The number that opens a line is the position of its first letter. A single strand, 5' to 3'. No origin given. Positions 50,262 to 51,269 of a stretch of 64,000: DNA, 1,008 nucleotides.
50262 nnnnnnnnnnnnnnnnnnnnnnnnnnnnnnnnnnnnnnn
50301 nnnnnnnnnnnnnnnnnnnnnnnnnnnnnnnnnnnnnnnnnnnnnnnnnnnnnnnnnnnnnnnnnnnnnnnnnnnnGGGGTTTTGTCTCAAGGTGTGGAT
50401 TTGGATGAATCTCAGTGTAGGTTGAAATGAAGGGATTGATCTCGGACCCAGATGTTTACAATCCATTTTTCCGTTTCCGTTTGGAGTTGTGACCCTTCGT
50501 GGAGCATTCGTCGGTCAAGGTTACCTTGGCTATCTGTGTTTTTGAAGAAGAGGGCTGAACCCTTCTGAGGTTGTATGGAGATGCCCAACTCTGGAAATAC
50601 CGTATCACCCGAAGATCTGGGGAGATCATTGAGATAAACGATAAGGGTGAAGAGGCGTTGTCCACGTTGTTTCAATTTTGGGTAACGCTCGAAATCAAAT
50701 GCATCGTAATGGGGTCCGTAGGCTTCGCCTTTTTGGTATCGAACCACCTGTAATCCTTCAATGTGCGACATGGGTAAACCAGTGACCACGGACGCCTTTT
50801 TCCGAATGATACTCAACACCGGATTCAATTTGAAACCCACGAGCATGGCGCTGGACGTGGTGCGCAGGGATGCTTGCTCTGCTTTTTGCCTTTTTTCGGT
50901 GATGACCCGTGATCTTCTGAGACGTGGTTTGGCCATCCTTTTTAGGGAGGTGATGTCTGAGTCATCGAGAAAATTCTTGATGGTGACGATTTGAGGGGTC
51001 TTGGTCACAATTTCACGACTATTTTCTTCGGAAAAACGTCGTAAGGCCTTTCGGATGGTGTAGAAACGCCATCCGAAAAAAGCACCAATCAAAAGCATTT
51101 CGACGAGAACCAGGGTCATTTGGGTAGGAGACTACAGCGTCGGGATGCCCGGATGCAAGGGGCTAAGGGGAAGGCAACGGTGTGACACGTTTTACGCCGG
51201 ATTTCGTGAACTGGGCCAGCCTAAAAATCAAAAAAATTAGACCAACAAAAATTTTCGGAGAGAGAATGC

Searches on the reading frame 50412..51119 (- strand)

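Call 3: search_protein_families(library=pfam, proteins=[window:50412-51119:-], max_evalue=0.01)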
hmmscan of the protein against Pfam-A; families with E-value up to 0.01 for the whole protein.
window:50412-51119:- (235 aa): 2 families
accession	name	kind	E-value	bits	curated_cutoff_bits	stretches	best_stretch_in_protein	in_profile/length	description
PF13640.12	2OG-FeII_Oxy_3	-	3.5e-15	57.2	27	1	123-226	1-98/98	2OG-Fe(II) oxygenase superfamily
PF03171.26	2OG-FeII_Oxy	-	0.00053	20.7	23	1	121-226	2-100/101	2OG-Fe(II) oxygenase superfamily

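Call 4: search_protein_families(library=ncbifam, proteins=[window:50412-51119:-], max_evalue=0.01)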
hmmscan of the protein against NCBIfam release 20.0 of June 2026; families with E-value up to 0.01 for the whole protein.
window:50412-51119:- (235 aa): 0 families
